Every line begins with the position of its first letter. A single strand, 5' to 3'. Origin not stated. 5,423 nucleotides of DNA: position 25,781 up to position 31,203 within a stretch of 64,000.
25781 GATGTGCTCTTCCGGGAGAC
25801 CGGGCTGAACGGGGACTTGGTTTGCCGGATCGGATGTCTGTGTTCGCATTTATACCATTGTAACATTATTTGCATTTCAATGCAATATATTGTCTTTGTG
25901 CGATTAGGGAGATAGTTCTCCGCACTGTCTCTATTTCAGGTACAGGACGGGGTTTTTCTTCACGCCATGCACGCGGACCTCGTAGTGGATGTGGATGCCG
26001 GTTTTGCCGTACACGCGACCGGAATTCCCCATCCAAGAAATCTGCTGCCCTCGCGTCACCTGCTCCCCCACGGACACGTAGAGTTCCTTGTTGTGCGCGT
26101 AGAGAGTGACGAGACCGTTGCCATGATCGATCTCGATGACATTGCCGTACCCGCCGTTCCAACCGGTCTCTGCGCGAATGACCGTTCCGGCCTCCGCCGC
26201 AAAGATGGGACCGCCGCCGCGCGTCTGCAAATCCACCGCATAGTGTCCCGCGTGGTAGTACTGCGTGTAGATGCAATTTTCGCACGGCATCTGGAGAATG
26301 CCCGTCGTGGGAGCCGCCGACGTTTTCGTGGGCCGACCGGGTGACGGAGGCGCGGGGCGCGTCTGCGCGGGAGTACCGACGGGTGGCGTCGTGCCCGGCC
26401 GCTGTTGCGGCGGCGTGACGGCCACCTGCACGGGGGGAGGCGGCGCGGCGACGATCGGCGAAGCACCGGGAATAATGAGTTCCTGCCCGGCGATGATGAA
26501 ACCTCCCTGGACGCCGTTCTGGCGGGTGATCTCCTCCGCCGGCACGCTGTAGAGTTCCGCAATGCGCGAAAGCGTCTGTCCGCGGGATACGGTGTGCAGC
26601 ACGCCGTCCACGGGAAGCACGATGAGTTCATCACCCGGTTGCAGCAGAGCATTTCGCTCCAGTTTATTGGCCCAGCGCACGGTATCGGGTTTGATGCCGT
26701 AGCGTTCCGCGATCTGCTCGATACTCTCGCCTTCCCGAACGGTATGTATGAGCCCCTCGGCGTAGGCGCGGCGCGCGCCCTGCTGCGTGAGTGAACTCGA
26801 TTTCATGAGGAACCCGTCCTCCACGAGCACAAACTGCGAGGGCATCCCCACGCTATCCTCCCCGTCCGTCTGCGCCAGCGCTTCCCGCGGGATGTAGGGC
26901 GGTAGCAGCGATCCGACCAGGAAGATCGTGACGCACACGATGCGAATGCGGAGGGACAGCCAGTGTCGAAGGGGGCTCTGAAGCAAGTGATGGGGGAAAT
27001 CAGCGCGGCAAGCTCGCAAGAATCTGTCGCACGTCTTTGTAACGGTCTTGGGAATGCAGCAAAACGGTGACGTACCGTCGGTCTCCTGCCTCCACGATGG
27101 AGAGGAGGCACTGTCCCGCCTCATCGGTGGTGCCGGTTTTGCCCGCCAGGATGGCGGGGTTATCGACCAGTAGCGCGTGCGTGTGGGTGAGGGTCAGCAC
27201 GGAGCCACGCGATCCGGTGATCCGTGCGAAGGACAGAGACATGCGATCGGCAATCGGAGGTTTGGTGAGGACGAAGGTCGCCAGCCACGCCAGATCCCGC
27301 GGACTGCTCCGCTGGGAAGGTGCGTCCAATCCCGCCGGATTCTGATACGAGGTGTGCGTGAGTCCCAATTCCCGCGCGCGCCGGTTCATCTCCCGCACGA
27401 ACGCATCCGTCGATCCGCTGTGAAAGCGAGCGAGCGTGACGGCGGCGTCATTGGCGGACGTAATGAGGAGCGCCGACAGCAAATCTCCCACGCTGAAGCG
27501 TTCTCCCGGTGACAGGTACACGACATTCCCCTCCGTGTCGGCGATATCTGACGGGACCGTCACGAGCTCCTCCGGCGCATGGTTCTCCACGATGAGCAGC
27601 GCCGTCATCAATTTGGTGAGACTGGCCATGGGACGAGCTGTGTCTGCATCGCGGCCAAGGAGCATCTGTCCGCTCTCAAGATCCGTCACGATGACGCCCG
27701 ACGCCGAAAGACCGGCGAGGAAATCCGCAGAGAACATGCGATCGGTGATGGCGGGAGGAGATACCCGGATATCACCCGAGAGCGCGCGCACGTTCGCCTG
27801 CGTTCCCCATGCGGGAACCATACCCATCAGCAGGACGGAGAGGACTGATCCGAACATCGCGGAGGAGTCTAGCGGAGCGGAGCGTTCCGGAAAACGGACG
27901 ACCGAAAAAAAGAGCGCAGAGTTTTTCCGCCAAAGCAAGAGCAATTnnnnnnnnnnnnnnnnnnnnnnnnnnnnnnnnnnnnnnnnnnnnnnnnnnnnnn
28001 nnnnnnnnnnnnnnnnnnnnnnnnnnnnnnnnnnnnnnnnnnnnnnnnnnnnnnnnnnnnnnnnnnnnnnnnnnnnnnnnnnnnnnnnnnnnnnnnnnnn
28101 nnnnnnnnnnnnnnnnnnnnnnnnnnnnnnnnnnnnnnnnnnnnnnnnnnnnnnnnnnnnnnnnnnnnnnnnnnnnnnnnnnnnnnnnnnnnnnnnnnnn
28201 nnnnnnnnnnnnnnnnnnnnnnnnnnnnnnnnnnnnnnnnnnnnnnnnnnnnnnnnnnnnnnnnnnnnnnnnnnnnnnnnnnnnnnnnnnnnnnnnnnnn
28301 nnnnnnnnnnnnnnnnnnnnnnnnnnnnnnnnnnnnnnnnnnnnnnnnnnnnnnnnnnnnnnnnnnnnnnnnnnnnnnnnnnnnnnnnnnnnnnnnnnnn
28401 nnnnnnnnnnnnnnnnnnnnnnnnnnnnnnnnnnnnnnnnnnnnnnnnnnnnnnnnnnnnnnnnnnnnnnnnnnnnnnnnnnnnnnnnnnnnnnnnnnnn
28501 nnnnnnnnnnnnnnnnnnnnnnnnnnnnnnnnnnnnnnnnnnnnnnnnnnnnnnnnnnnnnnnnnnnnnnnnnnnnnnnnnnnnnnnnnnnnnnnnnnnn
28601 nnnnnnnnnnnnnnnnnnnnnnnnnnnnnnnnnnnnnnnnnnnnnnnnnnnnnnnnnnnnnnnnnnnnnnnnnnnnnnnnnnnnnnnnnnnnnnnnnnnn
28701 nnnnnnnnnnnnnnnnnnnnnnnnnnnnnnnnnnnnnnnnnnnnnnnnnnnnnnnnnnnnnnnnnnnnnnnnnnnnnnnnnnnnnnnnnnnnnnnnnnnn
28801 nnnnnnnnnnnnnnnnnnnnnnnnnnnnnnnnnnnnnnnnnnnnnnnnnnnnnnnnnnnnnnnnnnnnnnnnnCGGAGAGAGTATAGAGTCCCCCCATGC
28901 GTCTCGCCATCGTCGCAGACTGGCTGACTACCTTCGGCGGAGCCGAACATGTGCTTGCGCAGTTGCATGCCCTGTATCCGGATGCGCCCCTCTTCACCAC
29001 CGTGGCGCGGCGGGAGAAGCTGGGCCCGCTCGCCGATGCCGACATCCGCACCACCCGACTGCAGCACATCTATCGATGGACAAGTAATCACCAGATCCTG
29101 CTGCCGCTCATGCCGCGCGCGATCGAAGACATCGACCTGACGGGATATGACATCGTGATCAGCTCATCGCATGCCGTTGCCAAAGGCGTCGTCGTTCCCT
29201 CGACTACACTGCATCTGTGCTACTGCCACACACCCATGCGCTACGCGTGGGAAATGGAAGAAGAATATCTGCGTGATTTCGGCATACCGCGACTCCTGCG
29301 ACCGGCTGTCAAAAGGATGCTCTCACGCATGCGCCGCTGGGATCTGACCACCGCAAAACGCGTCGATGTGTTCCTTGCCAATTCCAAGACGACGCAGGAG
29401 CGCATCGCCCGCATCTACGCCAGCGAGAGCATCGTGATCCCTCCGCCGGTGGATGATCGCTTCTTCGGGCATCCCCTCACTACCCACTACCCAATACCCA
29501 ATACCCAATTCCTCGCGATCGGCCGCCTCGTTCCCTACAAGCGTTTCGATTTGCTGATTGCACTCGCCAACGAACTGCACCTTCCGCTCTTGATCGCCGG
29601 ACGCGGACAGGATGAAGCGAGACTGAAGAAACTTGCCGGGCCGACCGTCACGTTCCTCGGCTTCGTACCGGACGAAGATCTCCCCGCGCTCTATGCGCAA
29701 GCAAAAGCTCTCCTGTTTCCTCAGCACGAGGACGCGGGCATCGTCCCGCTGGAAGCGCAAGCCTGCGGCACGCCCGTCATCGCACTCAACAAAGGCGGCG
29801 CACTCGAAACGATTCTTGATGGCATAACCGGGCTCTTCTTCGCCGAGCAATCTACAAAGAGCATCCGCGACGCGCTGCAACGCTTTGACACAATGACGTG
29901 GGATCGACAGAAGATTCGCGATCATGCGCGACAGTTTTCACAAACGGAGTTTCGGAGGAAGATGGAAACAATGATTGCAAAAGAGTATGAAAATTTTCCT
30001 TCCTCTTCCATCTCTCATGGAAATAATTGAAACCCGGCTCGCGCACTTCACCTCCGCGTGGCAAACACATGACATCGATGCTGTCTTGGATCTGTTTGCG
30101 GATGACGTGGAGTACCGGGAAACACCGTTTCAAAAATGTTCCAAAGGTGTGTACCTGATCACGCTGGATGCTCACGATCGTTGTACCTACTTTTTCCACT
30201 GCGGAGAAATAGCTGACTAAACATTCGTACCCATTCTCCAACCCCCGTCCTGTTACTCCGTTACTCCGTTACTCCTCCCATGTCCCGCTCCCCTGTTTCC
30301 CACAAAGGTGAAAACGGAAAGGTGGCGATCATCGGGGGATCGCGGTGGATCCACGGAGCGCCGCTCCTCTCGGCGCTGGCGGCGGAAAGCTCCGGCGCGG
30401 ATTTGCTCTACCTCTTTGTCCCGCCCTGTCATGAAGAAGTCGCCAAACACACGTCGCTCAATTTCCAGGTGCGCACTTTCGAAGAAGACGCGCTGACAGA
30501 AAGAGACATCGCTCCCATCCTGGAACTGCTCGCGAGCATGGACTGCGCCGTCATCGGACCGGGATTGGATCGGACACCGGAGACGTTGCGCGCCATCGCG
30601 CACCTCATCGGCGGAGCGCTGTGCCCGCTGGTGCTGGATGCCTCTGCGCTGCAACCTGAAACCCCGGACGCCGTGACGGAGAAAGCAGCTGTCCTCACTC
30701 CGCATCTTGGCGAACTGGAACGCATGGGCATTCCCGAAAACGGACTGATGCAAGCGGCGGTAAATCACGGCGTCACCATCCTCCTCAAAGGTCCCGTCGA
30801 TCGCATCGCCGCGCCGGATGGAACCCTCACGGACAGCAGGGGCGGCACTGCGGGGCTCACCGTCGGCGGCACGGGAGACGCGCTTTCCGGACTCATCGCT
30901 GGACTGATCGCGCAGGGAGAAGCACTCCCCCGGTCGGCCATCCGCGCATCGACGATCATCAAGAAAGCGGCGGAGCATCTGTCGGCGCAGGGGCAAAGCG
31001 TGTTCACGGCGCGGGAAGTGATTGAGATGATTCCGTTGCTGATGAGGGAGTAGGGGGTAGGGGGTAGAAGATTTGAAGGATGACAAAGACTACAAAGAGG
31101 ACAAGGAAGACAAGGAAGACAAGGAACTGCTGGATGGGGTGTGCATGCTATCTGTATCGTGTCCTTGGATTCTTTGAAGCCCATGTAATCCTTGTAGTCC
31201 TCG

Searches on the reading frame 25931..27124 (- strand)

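Call 17: search_protein_families(library=pfam, proteins=[window:25931-27124:-])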
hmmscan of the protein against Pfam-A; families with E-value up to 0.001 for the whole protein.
window:25931-27124:- (397 aa): 5 families
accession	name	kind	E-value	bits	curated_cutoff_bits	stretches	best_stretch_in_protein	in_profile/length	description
PF01551.29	Peptidase_M23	-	6.7e-26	90.8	28.7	1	293-392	2-96/96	Peptidase family M23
PF01476.26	LysM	-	7e-20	71.2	20.9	2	177-219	1-43/43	LysM domain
PF23473.1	LysM3_LYK4_5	-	1.4e-06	28.8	29.3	0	128-158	6-36/48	LYK4/5 LysM3 domain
PF23446.1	LysM1_NFP_LYK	-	0.00014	23.1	36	0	183-219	16-54/60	NFP/LYK LysM1 domain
PF13384.12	HTH_23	-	0.00032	20.9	24.6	0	127-151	12-37/50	Homeodomain-like domain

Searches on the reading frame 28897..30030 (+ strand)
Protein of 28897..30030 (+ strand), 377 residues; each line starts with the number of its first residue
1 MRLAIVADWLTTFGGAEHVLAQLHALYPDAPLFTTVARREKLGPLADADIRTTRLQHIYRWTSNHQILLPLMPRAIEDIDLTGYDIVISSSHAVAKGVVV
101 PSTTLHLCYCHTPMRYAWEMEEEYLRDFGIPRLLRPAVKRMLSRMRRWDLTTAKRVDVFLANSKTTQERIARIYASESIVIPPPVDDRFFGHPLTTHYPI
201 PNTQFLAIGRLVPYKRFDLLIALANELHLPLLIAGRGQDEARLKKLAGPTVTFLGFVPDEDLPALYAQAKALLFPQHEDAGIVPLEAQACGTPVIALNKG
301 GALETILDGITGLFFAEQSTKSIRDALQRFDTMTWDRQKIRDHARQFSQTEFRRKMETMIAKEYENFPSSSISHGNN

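Call 17: search_protein_families(library=pfam, proteins=[window:28897-30030:+])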
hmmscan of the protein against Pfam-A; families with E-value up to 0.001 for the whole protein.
window:28897-30030:+ (377 aa): 5 families
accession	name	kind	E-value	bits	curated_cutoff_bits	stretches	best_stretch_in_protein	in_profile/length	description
PF00534.26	Glycos_transf_1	-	5.6e-29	101.3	26.4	1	204-346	17-171/172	Glycosyl transferases group 1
PF13692.12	Glyco_trans_1_4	-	1.6e-23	84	27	1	204-329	3-138/142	Glycosyl transferases group 1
PF13439.12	Glyco_transf_4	-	1.2e-08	35.7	28.5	1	14-187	2-168/170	Glycosyltransferase Family 4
PF13524.12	Glyco_trans_1_2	-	7e-07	29.7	25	1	222-352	8-133/144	Glycosyl transferase-like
PF20706.3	GT4-conflict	-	8.4e-05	22.1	26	1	231-336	235-348/385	Family 4 Glycosyltransferase in conflict systems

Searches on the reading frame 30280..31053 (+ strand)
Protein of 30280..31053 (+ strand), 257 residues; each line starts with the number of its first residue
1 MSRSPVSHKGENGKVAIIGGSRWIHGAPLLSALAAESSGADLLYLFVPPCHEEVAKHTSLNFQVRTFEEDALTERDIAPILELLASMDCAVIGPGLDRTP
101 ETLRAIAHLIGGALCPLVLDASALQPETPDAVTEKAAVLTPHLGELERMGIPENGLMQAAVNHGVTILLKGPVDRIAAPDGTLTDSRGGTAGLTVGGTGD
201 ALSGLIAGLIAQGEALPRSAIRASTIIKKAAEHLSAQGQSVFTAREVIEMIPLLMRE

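Call 17: search_protein_families(library=pfam, proteins=[window:30280-31053:+])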
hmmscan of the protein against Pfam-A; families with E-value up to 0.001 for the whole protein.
window:30280-31053:+ (257 aa): 2 families
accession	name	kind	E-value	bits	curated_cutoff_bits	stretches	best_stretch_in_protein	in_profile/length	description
PF01256.23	Carb_kinase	-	2.7e-42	145.4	27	1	15-252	1-241/242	NAD(P)H-hydrate dehydratase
PF08543.17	Phos_pyr_kin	-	0.00082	19.2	27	0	167-239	159-240/246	Phosphomethylpyrimidine kinase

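Call 27: find_encoding_contigs(protein=window:30280-31053:+, flank=10000, max_places=2)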
Protein window:30280-31053:+ (257 aa): 5 contigs read that carry it; 2 places shown.
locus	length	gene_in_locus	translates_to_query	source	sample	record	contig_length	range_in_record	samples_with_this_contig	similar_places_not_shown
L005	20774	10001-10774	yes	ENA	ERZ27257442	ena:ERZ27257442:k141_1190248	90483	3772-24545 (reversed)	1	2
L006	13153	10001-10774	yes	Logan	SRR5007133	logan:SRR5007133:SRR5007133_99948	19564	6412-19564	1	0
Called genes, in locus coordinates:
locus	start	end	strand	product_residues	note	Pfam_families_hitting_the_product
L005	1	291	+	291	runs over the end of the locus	-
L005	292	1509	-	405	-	PF00390:malic, PF03949:Malic_M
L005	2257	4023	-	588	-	PF13687:DUF4153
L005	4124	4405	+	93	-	PF04221:RelB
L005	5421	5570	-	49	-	-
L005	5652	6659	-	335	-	PF23473:LysM3_LYK4_5 (faint), PF01476:LysM, PF01551:Peptidase_M23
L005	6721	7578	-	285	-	PF00768:Peptidase_S11, PF13354:Beta-lactamase2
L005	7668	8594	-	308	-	-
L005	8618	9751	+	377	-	PF13439:Glyco_transf_4, PF00534:Glycos_transf_1, PF13692:Glyco_trans_1_4, PF13524:Glyco_trans_1_2 (weak)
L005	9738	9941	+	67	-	-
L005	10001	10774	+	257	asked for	PF01256:Carb_kinase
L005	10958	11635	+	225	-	PF02578:Cu-oxidase_4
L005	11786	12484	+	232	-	PF01209:Ubie_methyltran, PF13489:Methyltransf_23, PF02353:CMAS (weak), PF13847:Methyltransf_31, PF08241:Methyltransf_11, PF08242:Methyltransf_12, PF13649:Methyltransf_25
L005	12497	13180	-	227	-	PF02498:Bro-N (faint)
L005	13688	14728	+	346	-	PF01966:HD, PF13286:HD_assoc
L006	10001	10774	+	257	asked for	PF01256:Carb_kinase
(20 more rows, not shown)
